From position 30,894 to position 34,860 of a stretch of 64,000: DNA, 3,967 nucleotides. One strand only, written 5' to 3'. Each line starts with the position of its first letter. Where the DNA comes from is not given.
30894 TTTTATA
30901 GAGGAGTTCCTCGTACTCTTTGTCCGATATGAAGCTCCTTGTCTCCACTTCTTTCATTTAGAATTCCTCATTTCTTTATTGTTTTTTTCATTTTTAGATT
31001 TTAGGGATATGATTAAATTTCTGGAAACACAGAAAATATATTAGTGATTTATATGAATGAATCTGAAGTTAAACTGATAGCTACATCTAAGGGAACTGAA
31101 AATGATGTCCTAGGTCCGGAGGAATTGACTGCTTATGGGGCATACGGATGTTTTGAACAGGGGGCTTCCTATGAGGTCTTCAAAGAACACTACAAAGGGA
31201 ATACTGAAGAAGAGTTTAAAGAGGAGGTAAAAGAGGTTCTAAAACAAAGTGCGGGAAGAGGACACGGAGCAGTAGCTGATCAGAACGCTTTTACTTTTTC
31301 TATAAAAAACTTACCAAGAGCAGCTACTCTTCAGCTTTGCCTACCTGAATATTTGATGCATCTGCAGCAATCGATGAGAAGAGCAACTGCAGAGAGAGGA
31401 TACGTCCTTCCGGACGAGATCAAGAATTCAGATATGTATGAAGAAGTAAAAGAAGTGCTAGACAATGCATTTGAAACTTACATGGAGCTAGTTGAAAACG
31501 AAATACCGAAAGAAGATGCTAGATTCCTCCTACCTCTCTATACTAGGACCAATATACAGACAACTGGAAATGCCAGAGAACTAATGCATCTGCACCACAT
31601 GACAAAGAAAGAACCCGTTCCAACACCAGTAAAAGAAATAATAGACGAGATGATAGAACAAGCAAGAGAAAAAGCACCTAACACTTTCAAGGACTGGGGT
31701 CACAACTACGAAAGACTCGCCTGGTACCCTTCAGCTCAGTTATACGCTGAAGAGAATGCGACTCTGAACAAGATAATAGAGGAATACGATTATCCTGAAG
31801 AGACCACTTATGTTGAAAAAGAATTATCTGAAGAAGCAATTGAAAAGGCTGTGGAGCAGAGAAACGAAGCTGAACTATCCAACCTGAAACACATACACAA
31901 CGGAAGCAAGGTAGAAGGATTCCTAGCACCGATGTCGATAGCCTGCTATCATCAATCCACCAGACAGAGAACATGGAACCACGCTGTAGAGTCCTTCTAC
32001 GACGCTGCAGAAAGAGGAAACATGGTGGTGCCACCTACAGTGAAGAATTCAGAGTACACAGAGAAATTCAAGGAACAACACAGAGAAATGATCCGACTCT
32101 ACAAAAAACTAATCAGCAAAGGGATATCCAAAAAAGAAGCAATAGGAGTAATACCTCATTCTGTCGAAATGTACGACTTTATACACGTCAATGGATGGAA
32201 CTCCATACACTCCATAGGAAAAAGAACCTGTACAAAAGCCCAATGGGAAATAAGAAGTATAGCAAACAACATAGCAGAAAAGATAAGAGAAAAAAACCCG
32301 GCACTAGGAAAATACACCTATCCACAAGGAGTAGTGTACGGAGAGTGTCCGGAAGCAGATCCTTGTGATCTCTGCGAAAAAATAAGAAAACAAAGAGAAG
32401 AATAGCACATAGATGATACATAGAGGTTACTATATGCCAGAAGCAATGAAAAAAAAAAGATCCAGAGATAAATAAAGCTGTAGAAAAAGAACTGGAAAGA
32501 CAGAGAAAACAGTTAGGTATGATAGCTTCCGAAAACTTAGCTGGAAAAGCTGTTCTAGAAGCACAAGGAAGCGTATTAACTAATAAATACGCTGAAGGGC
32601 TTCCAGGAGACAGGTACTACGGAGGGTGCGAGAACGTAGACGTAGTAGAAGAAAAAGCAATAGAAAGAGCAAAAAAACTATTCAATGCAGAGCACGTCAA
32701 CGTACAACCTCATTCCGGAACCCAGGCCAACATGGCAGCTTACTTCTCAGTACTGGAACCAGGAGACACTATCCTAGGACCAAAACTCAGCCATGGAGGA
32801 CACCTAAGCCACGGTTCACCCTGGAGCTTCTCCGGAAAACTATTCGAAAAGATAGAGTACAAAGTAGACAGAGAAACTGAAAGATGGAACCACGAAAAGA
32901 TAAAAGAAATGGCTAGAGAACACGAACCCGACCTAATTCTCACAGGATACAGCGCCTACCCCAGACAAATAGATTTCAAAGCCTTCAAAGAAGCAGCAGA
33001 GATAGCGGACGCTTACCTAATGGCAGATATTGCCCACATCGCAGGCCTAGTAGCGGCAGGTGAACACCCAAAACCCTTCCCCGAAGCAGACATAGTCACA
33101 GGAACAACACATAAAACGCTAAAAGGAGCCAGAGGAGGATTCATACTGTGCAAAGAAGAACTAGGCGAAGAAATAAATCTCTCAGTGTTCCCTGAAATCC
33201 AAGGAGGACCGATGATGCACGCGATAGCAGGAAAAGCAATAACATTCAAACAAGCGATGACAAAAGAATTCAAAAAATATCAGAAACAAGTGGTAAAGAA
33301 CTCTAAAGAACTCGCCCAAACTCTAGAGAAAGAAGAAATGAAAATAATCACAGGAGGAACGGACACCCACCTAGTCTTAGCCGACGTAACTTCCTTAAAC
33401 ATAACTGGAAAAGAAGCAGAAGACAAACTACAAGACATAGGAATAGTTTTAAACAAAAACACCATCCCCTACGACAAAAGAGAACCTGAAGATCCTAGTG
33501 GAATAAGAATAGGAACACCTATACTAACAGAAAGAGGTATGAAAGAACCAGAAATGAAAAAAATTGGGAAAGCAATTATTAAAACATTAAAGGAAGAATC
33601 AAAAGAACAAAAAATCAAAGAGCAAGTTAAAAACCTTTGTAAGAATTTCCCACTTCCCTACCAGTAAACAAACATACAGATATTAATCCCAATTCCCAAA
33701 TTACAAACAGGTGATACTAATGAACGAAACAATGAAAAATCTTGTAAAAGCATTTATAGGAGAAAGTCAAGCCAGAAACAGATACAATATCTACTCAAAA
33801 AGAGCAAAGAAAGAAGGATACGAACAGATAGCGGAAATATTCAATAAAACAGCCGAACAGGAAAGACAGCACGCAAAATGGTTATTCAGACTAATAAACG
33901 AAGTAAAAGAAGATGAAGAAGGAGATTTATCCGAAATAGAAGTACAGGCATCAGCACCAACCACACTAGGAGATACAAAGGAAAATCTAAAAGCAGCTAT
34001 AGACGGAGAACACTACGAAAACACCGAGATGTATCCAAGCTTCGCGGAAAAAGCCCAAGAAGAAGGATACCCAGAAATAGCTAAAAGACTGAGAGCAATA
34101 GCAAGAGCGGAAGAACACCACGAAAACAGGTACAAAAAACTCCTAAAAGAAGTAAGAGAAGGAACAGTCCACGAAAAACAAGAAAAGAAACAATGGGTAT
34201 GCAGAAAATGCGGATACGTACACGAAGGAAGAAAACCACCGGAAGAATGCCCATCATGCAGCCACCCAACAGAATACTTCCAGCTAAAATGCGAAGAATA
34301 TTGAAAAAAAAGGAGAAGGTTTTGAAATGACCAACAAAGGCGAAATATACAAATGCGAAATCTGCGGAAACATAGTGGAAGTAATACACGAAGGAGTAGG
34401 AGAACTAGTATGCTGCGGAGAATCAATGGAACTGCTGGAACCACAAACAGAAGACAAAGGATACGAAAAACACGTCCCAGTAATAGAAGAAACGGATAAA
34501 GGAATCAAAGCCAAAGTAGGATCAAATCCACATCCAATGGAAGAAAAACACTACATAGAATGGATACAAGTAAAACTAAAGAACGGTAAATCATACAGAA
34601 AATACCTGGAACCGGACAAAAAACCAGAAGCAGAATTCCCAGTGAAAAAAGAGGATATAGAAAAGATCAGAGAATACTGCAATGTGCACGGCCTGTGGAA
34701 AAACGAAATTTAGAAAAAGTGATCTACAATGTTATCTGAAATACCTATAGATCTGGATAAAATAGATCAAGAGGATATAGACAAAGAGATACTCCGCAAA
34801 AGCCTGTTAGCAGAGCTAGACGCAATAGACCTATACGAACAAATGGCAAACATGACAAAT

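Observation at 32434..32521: A10 homopolymer disrupts the N-terminus of serine hydroxymethyltransferase (frameshift, slippage site or sequencing error)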

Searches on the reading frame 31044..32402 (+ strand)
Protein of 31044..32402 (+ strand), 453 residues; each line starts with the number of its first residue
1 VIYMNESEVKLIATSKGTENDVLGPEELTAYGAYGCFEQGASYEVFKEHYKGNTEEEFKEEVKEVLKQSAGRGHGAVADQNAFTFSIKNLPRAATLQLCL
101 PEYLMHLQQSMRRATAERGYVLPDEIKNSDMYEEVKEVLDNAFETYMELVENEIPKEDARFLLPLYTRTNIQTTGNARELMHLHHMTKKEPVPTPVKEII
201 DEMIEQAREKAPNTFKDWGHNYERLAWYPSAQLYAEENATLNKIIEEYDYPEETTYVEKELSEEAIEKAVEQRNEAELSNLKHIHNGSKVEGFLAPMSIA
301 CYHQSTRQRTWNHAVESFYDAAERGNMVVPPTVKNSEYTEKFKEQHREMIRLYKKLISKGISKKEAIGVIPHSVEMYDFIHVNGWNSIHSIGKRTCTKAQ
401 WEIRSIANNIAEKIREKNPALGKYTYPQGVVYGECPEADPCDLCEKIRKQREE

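Call 5: search_protein_families(library=pfam, proteins=[window:31044-32402:+])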
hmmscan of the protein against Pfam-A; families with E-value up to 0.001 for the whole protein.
window:31044-32402:+ (453 aa): 1 family
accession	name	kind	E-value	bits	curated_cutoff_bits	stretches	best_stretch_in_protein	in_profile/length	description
PF02511.20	Thy1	-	1.5e-52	178.6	24.8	2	25-213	9-191/191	Thymidylate synthase complementing protein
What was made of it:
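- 31044..32405 (+): thyX (tandem Thy1, about 450 aa), the upstream gene of the conserved thyX-glyA pair. Pfam Thy1, E 1.5e-52, two stretches (call 5).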

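Call 26: find_encoding_contigs(protein=window:31053-32402:+, flank=2500, max_places=10)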
Protein window:31053-32402:+ (450 aa): 9 contigs read that carry it; 6 places shown.
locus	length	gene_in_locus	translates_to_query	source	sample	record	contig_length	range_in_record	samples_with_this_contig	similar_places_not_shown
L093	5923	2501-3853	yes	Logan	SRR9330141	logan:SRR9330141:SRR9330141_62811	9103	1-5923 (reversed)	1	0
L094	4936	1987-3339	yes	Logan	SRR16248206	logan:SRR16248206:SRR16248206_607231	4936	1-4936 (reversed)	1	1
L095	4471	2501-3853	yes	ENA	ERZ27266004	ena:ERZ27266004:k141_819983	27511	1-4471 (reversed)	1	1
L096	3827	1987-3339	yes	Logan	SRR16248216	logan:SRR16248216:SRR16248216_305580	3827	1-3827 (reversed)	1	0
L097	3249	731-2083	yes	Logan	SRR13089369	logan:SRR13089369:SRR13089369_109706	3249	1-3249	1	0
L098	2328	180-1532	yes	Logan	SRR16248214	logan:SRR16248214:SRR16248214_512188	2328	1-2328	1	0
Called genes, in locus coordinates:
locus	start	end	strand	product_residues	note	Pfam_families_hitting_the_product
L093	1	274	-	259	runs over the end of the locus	-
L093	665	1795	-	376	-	PF00583:Acetyltransf_1, PF13673:Acetyltransf_10 (weak), PF13508:Acetyltransf_7 (weak), PF01066:CDP-OH_P_transf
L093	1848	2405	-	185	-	-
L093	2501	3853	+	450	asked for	PF02511:Thy1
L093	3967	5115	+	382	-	PF00464:SHMT, PF00155:Aminotran_1_2, PF01212:Beta_elim_lyase (weak)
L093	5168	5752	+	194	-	PF00210:Ferritin, PF02915:Rubrerythrin, PF21349:RUBY_RBDX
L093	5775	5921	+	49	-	?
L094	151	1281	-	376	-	PF00583:Acetyltransf_1, PF13673:Acetyltransf_10 (weak), PF13508:Acetyltransf_7 (weak), PF01066:CDP-OH_P_transf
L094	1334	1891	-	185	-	-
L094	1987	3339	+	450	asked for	PF02511:Thy1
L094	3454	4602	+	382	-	PF00464:SHMT, PF00155:Aminotran_1_2, PF01212:Beta_elim_lyase (weak)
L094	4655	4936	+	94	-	?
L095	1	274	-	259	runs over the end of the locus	-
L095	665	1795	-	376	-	PF00583:Acetyltransf_1, PF13673:Acetyltransf_10 (weak), PF13508:Acetyltransf_7 (weak), PF01066:CDP-OH_P_transf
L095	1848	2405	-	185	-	-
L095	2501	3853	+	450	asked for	PF02511:Thy1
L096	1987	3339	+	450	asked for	PF02511:Thy1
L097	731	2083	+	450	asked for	PF02511:Thy1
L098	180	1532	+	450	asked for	PF02511:Thy1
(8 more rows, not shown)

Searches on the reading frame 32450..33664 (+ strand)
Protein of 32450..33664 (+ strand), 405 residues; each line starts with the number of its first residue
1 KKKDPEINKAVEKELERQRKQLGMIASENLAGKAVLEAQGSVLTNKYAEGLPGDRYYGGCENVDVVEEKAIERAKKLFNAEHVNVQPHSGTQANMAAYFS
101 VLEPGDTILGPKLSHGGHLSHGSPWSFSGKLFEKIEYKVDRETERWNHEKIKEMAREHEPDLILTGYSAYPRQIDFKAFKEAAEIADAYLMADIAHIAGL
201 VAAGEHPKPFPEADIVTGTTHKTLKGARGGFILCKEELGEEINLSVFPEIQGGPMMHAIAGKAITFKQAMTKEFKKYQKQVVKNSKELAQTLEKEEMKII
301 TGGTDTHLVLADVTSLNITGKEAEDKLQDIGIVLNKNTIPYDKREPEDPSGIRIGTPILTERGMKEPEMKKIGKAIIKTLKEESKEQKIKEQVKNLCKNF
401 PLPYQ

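Call 5: search_protein_families(library=pfam, proteins=[window:32450-33664:+])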
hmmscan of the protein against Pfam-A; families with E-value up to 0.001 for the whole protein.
window:32450-33664:+ (405 aa): 3 families
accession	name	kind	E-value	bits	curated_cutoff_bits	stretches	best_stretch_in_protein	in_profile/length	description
PF00464.25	SHMT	-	6.4e-151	502.9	27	1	2-376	3-399/399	Serine hydroxymethyltransferase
PF00155.27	Aminotran_1_2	-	7.7e-09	35.6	19.7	1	68-364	49-354/361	Aminotransferase class I and II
PF01212.27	Beta_elim_lyase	-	6.8e-06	26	27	1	52-336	23-274/288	Beta-eliminating lyase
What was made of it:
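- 32450..33667 (+): glyA (SHMT) body in the +1 frame, intact to its stop codon. Pfam SHMT covers 3-399 of 399 profile positions (call 5).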

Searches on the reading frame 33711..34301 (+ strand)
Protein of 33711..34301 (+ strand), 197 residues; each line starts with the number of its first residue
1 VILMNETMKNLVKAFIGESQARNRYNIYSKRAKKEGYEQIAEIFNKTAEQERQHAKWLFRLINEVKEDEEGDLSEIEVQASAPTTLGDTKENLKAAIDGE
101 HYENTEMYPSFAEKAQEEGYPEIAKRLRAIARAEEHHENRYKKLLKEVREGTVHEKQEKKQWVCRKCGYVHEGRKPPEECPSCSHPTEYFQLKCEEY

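Call 5: search_protein_families(library=pfam, proteins=[window:33711-34301:+])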
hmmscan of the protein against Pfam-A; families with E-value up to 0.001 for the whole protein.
window:33711-34301:+ (197 aa): 5 families
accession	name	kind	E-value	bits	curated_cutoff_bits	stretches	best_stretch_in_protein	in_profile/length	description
PF02915.23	Rubrerythrin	-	1.4e-40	139.3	22.8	1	9-145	1-137/137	Rubrerythrin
PF21349.2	RUBY_RBDX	-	5.6e-13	48.5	26.5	1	162-191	1-30/30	Rubrerythrin, rubredoxin-like domain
PF00210.30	Ferritin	-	1e-10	42.1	24.5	1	11-149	4-140/142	Ferritin-like domain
PF23458.2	DUF7130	-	0.00061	20.1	35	0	147-193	40-86/89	Domain of unknown function (DUF7130)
PF03405.20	FA_desaturase_2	-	0.00095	18.5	22.7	0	112-148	173-209/325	Fatty acid desaturase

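Call 56: find_encoding_contigs(protein=window:33720-34301:+, flank=2600, max_places=10)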
Protein window:33720-34301:+ (194 aa): 3 contigs read that carry it; 2 places shown.
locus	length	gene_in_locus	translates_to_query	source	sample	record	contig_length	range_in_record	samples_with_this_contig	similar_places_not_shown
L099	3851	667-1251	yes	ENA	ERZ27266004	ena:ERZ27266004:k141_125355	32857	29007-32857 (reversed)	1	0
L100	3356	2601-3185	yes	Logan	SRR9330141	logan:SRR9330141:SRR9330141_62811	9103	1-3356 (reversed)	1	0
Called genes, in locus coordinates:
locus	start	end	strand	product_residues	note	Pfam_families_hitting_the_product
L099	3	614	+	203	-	?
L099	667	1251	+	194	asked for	PF00210:Ferritin, PF02915:Rubrerythrin, PF21349:RUBY_RBDX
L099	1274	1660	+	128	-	PF06397:Desulfoferrod_N, PF01880:Desulfoferrodox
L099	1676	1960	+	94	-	PF22277:EncFtn-like, PF02915:Rubrerythrin, PF09537:DUF2383 (weak)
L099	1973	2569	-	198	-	PF01997:Translin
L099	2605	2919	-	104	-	PF25212:HVO_A0114, PF08279:HTH_11 (weak), PF12840:HTH_20 (weak)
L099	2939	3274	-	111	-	PF24839:DUF7718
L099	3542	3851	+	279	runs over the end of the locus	PF01261:AP_endonuc_2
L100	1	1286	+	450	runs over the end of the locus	PF02511:Thy1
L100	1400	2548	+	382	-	PF00464:SHMT, PF00155:Aminotran_1_2, PF01212:Beta_elim_lyase (weak)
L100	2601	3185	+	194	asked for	PF00210:Ferritin, PF02915:Rubrerythrin, PF21349:RUBY_RBDX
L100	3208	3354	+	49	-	?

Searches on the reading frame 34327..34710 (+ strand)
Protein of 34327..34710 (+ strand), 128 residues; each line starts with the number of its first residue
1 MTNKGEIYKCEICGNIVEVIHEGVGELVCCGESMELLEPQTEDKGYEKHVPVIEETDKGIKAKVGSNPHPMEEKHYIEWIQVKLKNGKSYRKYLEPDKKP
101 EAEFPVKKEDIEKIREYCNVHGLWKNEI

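Call 5: search_protein_families(library=pfam, proteins=[window:34327-34710:+])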
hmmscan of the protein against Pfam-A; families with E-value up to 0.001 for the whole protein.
window:34327-34710:+ (128 aa): 2 families
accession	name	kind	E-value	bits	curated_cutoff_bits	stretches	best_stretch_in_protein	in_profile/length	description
PF01880.24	Desulfoferrodox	-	1.4e-21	77.3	22.2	1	42-127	2-98/98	Desulfoferrodoxin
PF06397.17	Desulfoferrod_N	-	4.2e-19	68.3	23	1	2-37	1-36/36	Desulfoferrodoxin, N-terminal domain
